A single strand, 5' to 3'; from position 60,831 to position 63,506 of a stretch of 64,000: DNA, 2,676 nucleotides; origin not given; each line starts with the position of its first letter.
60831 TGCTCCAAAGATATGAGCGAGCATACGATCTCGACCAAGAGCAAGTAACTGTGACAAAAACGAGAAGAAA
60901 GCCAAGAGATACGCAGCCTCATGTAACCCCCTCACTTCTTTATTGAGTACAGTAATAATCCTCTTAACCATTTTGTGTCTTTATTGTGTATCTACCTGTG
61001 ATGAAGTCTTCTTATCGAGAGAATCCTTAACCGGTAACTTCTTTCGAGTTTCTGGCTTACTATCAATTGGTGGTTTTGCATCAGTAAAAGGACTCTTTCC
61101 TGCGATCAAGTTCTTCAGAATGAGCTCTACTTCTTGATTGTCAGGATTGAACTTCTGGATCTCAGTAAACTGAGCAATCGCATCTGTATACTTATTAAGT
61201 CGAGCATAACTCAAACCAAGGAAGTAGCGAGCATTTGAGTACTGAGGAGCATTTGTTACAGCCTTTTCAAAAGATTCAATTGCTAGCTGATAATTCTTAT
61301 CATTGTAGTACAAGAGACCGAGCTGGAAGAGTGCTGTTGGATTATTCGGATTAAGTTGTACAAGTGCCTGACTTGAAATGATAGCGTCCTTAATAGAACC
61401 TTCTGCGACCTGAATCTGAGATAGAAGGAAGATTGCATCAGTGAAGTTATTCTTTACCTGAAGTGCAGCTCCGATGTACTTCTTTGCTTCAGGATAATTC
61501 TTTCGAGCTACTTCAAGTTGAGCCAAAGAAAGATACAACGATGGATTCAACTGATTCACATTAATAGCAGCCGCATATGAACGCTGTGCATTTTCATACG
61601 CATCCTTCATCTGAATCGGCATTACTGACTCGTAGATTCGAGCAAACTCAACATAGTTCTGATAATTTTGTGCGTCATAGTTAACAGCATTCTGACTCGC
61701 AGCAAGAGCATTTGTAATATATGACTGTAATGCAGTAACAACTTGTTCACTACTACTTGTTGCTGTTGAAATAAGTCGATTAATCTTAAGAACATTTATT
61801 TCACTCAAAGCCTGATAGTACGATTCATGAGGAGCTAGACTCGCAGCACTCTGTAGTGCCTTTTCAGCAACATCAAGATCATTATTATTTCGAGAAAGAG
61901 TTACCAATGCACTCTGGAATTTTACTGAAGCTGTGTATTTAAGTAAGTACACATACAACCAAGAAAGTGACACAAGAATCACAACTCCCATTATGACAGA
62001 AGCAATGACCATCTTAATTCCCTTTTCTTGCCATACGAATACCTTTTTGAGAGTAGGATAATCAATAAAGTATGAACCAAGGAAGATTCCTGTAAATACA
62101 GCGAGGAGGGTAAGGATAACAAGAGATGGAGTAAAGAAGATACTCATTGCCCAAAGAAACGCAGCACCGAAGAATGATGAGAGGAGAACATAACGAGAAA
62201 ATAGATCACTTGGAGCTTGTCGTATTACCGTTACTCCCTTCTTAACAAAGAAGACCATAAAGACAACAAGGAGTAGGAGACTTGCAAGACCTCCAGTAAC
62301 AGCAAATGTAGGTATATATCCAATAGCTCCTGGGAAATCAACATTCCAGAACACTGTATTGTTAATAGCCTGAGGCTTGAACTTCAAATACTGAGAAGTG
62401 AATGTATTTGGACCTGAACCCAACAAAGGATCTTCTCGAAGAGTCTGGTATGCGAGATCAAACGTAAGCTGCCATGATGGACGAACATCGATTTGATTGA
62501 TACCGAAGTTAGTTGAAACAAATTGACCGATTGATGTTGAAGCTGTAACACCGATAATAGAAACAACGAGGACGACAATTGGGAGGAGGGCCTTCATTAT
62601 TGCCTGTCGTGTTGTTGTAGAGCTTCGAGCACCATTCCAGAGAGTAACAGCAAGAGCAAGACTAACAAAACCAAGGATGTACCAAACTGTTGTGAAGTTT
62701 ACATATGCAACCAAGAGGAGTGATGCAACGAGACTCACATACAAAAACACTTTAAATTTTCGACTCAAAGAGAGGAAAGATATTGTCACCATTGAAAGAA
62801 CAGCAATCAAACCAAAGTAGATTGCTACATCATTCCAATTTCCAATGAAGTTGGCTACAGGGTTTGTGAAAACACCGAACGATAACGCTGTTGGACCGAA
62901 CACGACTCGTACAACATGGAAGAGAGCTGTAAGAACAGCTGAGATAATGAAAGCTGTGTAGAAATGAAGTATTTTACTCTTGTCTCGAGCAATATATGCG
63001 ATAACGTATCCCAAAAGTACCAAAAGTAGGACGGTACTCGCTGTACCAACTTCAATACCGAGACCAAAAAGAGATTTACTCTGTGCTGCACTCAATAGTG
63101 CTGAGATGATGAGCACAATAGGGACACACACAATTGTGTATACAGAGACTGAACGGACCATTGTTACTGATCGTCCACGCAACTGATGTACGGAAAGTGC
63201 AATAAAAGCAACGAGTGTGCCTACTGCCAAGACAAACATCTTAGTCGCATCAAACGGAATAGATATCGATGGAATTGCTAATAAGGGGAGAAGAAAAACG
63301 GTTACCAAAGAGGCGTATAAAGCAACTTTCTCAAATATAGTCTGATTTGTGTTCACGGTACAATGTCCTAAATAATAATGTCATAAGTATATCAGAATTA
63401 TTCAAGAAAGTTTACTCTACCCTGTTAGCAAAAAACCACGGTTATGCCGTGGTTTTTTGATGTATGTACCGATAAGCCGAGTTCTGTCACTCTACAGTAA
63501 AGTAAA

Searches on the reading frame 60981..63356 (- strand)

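Call 77: search_protein_families(library=pfam, proteins=[window:60981-63356:-], max_evalue=0.00001)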
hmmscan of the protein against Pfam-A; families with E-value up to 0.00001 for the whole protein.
window:60981-63356:- (791 aa): 13 families
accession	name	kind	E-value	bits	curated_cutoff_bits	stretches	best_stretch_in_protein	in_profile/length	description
PF07719.23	TPR_2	-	7.2e-16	57.4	27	1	674-705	2-33/34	Tetratricopeptide repeat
PF13432.12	TPR_16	-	4.6e-14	53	32.7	0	651-706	9-64/65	Tetratricopeptide repeat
PF13181.12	TPR_8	-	6.1e-13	48.3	25.7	0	675-705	3-33/34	Tetratricopeptide repeat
PF00515.34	TPR_1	-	1.6e-12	47.1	27.8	1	675-706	3-34/34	Tetratricopeptide repeat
PF13428.12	TPR_14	-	1.9e-12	46.9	23.5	0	605-647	1-43/44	Tetratricopeptide repeat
PF14559.12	TPR_19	-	1.5e-11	44.9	25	0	686-744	4-62/68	Tetratricopeptide repeat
PF12895.13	ANAPC3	-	4.3e-10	40.2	27.2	1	653-730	3-79/82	Anaphase-promoting complex, cyclosome, subunit 3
PF13371.12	TPR_9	-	4.5e-08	33.4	35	0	650-708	6-64/73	Tetratricopeptide repeat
PF13174.12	TPR_6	-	8.1e-08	32.9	26.3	0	675-705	2-32/33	Tetratricopeptide repeat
PF25063.1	ARM_TT21_C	-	1.3e-06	28.9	35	1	573-743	24-200/209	Tetratricopeptide repeat protein 21 C-terminal ARM domain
PF13424.12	TPR_12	-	1.7e-06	28.6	30.1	0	674-732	4-70/77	Tetratricopeptide repeat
PF13431.12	TPR_17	-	2.1e-06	28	24.4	0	665-694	5-34/34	Tetratricopeptide repeat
PF13414.12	TPR_11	-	5.1e-06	26.5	26.8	0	650-685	5-40/42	TPR repeat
